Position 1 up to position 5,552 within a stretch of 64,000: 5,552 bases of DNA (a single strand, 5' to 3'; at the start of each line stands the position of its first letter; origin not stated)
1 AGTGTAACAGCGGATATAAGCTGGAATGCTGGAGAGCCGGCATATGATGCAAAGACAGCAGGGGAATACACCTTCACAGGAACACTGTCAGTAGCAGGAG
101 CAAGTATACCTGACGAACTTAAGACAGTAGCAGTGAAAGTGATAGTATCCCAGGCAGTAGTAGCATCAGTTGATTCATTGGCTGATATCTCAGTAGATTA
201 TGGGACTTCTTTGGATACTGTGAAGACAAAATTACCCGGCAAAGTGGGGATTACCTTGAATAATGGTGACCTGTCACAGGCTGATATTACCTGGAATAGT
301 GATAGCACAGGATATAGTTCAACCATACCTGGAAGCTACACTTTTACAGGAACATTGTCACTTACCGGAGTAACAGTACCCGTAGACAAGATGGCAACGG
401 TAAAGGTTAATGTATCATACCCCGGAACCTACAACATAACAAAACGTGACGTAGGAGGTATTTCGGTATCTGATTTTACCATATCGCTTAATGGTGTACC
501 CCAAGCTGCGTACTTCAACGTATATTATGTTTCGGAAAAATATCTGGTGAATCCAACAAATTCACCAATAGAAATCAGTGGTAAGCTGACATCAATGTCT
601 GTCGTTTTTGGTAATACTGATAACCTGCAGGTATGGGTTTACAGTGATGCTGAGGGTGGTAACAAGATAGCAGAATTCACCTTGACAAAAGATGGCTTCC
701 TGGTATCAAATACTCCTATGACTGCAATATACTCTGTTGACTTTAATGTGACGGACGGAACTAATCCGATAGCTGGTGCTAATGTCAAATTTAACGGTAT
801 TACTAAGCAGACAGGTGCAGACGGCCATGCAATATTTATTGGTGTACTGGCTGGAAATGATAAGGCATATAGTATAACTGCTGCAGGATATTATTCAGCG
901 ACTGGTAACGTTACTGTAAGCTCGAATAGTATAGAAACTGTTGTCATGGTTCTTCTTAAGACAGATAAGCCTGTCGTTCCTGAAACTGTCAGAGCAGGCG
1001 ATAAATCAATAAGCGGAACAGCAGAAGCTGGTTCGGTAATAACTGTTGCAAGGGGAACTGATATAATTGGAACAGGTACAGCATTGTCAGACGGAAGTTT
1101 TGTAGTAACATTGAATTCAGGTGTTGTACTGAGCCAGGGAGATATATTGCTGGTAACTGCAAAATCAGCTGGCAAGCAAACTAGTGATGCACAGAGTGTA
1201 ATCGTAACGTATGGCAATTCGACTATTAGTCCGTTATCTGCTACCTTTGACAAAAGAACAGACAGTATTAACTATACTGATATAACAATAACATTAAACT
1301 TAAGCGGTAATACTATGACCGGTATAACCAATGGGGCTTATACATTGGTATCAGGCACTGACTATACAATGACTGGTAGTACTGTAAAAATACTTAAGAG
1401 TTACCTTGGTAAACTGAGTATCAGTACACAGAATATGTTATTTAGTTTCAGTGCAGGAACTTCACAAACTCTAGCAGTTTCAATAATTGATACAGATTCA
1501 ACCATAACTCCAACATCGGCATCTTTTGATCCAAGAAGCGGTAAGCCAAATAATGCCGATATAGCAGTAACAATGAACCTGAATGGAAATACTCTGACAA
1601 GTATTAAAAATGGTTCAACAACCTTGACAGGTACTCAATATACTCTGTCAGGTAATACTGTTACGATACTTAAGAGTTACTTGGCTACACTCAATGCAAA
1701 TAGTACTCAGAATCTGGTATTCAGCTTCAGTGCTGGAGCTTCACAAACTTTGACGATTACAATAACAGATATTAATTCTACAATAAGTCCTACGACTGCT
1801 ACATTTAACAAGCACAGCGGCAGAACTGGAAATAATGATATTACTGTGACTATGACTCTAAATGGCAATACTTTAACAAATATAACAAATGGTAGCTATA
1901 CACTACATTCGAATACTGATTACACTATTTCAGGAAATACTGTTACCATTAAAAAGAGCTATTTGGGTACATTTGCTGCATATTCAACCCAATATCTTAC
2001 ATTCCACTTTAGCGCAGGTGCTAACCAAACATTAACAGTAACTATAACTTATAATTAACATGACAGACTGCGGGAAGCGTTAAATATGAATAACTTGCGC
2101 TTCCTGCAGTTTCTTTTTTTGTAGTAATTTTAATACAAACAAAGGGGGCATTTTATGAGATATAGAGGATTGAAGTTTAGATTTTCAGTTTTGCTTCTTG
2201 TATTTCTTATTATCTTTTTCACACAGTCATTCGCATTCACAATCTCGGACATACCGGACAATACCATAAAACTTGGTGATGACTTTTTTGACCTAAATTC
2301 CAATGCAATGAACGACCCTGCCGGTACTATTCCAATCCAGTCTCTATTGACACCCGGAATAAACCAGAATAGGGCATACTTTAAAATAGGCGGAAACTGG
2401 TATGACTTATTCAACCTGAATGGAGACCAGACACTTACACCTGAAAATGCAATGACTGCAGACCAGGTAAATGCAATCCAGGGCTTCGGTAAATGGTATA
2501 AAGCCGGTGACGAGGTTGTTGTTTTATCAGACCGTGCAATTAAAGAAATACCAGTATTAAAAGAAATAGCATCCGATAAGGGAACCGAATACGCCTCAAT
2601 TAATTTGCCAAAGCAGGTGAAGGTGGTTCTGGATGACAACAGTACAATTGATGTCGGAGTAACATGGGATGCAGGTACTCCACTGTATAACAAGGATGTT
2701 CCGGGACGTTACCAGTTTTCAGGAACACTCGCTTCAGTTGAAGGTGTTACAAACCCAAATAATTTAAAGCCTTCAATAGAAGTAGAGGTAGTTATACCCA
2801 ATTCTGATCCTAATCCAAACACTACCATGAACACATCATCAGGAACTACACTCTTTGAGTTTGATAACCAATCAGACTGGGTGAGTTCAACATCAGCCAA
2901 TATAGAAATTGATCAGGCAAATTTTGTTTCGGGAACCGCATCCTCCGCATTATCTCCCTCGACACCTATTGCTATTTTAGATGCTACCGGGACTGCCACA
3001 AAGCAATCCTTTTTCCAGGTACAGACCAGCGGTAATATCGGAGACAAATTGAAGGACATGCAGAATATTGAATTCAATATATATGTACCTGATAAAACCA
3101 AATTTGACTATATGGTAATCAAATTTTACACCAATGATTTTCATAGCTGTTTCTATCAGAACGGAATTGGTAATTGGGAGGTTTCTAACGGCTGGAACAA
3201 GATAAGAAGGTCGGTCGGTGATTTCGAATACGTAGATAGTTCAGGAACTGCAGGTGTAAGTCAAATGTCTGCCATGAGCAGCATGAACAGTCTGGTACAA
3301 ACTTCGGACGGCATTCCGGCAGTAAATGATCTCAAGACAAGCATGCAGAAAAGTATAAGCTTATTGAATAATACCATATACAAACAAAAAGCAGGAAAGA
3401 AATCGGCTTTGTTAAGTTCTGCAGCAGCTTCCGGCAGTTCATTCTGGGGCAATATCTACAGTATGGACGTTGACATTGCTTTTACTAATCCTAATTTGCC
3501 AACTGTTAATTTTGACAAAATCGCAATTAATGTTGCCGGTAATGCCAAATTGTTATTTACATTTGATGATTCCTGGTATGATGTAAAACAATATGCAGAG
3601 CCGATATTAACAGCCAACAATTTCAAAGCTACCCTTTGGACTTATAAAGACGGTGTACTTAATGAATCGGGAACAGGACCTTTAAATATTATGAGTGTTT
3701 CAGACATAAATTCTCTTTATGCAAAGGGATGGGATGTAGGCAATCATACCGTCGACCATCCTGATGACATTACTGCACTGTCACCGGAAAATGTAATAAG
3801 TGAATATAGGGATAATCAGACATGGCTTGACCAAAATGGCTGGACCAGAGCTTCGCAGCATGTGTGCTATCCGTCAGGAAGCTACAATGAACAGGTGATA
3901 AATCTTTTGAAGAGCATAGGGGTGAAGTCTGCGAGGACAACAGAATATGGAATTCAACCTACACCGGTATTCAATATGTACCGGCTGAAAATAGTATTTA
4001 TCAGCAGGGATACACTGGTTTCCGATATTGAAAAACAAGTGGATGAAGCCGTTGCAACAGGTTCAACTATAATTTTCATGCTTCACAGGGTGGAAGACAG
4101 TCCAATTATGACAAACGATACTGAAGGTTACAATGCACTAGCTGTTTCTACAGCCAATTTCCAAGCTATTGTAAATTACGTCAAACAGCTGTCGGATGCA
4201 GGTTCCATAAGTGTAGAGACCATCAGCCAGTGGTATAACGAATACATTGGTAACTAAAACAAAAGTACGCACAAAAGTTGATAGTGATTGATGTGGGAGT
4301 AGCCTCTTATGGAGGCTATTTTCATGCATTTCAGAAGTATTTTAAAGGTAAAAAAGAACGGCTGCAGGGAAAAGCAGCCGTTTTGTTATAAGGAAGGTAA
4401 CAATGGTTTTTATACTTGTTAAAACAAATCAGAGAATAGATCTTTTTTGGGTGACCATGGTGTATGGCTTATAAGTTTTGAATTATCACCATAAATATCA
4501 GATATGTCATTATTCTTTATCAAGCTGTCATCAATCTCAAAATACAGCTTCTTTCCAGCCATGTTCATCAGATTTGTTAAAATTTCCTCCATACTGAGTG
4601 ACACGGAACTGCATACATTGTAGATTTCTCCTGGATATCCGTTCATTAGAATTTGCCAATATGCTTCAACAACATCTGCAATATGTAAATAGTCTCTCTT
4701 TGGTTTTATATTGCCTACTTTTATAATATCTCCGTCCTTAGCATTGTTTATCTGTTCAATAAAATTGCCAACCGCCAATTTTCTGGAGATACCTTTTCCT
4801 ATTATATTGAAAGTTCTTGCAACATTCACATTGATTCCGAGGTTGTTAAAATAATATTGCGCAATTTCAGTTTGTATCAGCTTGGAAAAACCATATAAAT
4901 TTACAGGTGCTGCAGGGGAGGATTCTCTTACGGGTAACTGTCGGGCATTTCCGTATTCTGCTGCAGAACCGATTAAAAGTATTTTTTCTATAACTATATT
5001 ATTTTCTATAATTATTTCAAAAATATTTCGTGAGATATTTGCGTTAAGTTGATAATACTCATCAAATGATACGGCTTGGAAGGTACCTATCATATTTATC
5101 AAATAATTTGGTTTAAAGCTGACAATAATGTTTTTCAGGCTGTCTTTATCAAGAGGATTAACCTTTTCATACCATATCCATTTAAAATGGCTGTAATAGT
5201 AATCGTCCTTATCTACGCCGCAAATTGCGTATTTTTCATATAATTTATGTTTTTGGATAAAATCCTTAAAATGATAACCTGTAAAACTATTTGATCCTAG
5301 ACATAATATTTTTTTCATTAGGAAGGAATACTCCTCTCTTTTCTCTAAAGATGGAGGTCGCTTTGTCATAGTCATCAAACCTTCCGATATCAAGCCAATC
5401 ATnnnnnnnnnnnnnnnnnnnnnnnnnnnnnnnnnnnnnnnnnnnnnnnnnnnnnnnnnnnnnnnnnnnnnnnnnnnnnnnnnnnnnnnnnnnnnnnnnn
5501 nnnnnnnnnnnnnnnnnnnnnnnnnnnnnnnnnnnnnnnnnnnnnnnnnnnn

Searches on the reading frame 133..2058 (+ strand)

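Call 5: search_protein_families(library=pfam, proteins=[window:133-2058:+], max_evalue=0.01)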
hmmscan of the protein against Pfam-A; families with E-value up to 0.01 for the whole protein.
window:133-2058:+ (641 aa): 3 families
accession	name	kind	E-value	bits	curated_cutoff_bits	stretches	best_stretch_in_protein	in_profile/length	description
PF03442.20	CBM_X2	-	2.8e-73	242.5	28.9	3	551-636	1-83/83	Carbohydrate binding domain X2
PF17936.7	Big_6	-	6.6e-10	39.5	27.6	1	284-358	8-81/83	Bacterial Ig domain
PF07532.17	Big_4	-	7.1e-08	32.3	22.1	1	31-76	13-57/59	Bacterial Ig-like domain (group 4)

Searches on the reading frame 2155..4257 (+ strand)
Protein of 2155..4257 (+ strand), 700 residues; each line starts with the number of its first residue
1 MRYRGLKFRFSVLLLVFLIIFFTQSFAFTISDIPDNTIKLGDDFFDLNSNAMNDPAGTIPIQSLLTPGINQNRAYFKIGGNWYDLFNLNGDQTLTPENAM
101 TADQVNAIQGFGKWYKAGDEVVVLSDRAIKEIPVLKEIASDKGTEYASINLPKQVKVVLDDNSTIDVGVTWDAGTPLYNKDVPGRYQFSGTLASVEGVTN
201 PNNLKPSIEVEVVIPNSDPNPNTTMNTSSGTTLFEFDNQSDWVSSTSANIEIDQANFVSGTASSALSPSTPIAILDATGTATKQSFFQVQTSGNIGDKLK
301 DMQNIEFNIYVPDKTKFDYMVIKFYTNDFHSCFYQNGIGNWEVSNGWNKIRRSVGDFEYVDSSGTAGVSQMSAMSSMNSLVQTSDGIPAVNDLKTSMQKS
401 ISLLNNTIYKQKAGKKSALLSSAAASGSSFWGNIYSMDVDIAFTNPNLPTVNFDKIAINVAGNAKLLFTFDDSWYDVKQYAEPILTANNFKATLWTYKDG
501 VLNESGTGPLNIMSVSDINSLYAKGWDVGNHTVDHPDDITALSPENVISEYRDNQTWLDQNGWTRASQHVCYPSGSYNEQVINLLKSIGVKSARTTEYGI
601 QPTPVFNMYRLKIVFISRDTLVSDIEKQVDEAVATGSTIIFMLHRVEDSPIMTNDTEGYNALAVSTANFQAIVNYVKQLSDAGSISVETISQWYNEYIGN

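Call 5: search_protein_families(library=pfam, proteins=[window:2155-4257:+], max_evalue=0.01)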
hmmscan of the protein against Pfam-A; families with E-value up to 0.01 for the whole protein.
window:2155-4257:+ (700 aa): 2 families
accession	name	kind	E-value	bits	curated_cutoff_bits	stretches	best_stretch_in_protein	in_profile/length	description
PF01522.26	Polysacc_deac_1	-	1.7e-18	67.2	23.1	1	465-591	8-122/124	Polysaccharide deacetylase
PF07532.17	Big_4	-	2.4e-10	40.2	22.1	1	143-193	11-57/59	Bacterial Ig-like domain (group 4)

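Call 6: search_protein_families(library=ncbifam, proteins=[window:2155-4257:+], max_evalue=0.01)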
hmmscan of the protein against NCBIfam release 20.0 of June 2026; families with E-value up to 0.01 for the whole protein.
window:2155-4257:+ (700 aa): 5 families
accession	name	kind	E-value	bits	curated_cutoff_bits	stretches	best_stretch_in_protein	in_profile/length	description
TIGR03933.1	PIA_icaB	equivalog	1.8e-07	30.9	248.35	1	468-622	76-235/245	intercellular adhesin biosynthesis polysaccharide N-deacetylase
TIGR02764.1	spore_ybaN_pdaB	equivalog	2.2e-07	30.8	237.4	1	465-591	7-122/191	polysaccharide deacetylase family sporulation protein PdaB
TIGR04243.1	nodulat_NodB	equivalog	0.00019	21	240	1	518-592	47-120/197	chitooligosaccharide deacetylase NodB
TIGR02884.1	spore_pdaA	equivalog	0.0006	19.6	298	1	520-591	84-154/224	delta-lactam-biosynthetic de-N-acetylase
TIGR02873.1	spore_ylxY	hypoth_equivalog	0.0008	18.7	391.5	1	522-587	134-197/268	probable sporulation protein, polysaccharide deacetylase family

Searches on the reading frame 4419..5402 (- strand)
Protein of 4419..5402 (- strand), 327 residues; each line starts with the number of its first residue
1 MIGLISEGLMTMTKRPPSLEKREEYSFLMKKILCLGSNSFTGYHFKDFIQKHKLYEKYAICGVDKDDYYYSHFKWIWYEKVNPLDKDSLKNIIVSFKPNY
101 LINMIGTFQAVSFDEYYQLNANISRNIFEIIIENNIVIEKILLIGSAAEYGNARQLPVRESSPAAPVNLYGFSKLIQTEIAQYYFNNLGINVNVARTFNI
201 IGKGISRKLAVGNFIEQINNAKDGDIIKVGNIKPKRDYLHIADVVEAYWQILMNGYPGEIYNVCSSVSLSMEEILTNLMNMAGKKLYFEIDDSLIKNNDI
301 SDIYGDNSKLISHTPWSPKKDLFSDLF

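Call 5: search_protein_families(library=pfam, proteins=[window:4419-5402:-], max_evalue=0.01)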
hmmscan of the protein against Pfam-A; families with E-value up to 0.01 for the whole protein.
window:4419-5402:- (327 aa): 3 families
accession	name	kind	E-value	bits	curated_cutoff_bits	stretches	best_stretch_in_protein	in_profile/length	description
PF01370.27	Epimerase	-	5.8e-31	108.2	20.9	1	32-264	1-240/240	NAD dependent epimerase/dehydratase family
PF16363.11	GDP_Man_Dehyd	-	1.4e-28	100.8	27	1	80-321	58-324/332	GDP-mannose 4,6 dehydratase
PF02719.21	Polysacc_synt_2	-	0.0013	18.5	20.2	1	126-286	96-251/293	Polysaccharide biosynthesis protein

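Call 6: search_protein_families(library=ncbifam, proteins=[window:4419-5402:-], max_evalue=0.01)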
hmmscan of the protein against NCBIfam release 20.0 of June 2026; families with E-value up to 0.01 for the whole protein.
window:4419-5402:- (327 aa): 12 families
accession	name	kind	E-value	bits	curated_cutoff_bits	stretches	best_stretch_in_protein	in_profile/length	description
TIGR04180.1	EDH_00030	hypoth_equivalog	6.5e-25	87.8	475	1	108-319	85-295/297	NAD-dependent 4,6-dehydratase LegB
TIGR01179.1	galE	equivalog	4e-20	71.9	262.3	2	115-208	92-184/332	UDP-glucose 4-epimerase GalE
TIGR02197.1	heptose_epim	equivalog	7e-14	51.7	274.6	1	96-286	65-264/316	ADP-glyceromanno-heptose 6-epimerase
TIGR01181.1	dTDP_gluc_dehyt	equivalog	4e-12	45.9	365.1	1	124-291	104-264/321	dTDP-glucose 4,6-dehydratase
TIGR01472.1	gmd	equivalog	4.6e-10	39.2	415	1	85-290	65-276/342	GDP-mannose 4,6-dehydratase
NF008360.0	PRK11150.1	equivalog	1.6e-08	34.1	452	1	120-283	93-255/310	ADP-glyceromanno-heptose 6-epimerase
NF007956.0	PRK10675.1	subfamily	1.1e-06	28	394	1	115-316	95-312/338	UDP-glucose 4-epimerase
NF047922.1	GDPFucSynFcl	equivalog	1.4e-05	24.7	500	1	119-292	80-263/308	GDP-L-fucose synthase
NF008872.0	PRK11908.1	equivalog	0.00042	19.5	294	0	169-284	148-273/349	bifunctional UDP-4-keto-pentose/UDP-xylose synthase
NF005998.1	PRK08125.1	equivalog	0.0014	17.1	777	0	29-60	315-346/649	bifunctional UDP-4-amino-4-deoxy-L-arabinose formyltransferase/UDP-glucuronic acid oxidase ArnA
NF007582.0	PRK10217.1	equivalog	0.0016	17.6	698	1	159-265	149-253/355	dTDP-glucose 4,6-dehydratase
TIGR01214.1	rmlD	equivalog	0.0039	16.3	224.05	1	31-218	1-163/285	dTDP-4-dehydrorhamnose reductase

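Call 58: search_solved_structures(query=window:4419-5402:-, max_evalue=1e-8)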
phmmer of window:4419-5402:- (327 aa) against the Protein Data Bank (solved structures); distinct sequences matched with E-value up to 1e-8: 8.
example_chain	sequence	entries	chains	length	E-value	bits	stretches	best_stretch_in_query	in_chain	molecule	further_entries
2pk3_A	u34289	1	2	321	5.2e-33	118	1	81-327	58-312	GDP-6-deoxy-D-lyxo-4-hexulose reductase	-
4lw8_A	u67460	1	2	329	1e-19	74.3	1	80-311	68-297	Putative epimerase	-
6x3b_A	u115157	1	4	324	3.8e-18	69.2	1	139-320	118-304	GDP-6-deoxy-D-mannose reductase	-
7k3p_A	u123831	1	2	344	1.9e-10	43.9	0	108-203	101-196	UDP-glucose 4-epimerase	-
8rdg_A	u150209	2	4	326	2.7e-10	43.4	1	115-274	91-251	SDR family NAD(P)-dependent oxidoreductase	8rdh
3ehe_A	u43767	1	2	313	3.5e-10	43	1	110-274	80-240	UDP-glucose 4-epimerase (GalE-1)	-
8rdi_A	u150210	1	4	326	9.6e-10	41.6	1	115-274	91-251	SDR family NAD(P)-dependent oxidoreductase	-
6vlo_A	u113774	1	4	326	2.9e-09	40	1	29-291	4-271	Putative dTDP-D-glucose 4,6-dehydratase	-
